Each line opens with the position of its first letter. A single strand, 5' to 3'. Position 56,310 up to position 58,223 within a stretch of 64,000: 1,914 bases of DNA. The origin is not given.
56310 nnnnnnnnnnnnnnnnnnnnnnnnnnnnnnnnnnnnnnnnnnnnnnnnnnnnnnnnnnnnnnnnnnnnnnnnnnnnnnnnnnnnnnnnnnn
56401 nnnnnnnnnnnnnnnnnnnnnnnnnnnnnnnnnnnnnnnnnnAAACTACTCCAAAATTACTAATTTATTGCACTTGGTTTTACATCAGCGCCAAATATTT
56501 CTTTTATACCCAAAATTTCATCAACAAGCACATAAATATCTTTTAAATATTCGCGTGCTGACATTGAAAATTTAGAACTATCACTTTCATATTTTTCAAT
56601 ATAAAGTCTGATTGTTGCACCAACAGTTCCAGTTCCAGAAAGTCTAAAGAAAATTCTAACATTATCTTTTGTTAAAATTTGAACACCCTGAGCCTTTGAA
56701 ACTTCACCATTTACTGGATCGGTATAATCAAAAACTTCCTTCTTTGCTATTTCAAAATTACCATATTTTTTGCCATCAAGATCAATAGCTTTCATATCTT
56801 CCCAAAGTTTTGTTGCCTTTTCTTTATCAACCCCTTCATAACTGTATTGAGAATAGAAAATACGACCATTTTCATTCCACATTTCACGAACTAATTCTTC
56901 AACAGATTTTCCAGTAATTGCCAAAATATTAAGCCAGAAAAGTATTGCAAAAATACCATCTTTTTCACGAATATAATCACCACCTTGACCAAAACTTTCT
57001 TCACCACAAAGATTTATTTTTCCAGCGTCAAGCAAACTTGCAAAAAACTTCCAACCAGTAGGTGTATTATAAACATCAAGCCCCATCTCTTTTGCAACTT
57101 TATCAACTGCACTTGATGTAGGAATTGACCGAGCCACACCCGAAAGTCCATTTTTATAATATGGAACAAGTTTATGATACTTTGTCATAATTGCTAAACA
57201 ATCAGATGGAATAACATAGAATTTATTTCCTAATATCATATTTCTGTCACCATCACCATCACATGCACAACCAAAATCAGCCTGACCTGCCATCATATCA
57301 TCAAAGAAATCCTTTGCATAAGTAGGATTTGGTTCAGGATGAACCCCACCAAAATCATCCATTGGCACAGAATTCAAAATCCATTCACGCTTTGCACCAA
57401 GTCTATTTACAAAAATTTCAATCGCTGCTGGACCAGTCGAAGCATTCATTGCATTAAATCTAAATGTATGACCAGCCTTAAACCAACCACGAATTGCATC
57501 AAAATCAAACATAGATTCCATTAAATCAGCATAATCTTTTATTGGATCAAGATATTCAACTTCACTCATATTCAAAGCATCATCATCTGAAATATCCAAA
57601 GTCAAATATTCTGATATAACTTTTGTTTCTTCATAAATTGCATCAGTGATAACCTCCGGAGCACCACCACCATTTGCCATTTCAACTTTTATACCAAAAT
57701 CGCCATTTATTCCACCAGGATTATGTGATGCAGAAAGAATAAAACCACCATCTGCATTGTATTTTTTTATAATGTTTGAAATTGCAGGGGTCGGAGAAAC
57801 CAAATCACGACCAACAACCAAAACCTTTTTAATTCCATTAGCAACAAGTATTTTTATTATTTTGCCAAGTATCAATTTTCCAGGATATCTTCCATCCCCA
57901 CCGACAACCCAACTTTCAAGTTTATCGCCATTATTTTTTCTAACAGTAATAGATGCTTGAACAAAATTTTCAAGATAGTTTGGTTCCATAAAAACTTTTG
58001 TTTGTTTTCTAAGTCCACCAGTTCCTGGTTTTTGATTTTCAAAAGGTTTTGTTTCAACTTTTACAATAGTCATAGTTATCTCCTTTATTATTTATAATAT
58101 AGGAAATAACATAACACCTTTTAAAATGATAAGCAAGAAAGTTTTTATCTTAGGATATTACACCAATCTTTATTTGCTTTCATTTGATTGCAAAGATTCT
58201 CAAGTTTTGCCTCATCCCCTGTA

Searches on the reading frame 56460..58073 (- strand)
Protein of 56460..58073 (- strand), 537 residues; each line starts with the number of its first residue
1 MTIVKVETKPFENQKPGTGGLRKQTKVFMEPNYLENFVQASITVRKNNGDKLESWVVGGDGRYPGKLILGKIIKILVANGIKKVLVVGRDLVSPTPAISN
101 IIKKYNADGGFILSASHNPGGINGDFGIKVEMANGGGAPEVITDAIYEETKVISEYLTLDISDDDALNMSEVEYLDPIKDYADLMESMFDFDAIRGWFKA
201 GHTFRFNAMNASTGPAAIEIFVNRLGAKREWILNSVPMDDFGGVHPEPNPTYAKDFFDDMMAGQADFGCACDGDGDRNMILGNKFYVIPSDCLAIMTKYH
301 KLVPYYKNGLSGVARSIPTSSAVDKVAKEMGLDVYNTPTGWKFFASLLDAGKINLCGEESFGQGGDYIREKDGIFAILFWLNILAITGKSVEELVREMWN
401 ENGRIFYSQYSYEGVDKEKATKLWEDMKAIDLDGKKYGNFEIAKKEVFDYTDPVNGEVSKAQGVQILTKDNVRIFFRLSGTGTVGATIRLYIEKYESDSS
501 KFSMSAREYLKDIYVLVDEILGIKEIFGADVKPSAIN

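Call 8: search_protein_families(library=pfam, proteins=[window:56460-58073:-], max_evalue=0.01)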
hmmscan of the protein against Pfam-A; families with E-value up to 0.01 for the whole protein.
window:56460-58073:- (537 aa): 5 families
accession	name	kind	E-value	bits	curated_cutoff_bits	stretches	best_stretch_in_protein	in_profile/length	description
PF24947.1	PGM1_C_vert_fung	-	4.3e-35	121.5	27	1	404-530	1-135/138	Phosphoglucomutase-1, C-terminal domain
PF02878.22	PGM_PMM_I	-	2.1e-30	105.6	22.5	1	14-155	2-136/138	Phosphoglucomutase/phosphomannomutase, alpha/beta/alpha domain I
PF02880.22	PGM_PMM_III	-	1.8e-22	80.1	20.7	1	292-400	5-113/115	Phosphoglucomutase/phosphomannomutase, alpha/beta/alpha domain III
PF02879.22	PGM_PMM_II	-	2e-09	38.4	29.3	1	180-281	2-99/103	Phosphoglucomutase/phosphomannomutase, alpha/beta/alpha domain II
PF00408.26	PGM_PMM_IV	-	0.0034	17.9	23.1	0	453-498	21-55/68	Phosphoglucomutase/phosphomannomutase, C-terminal domain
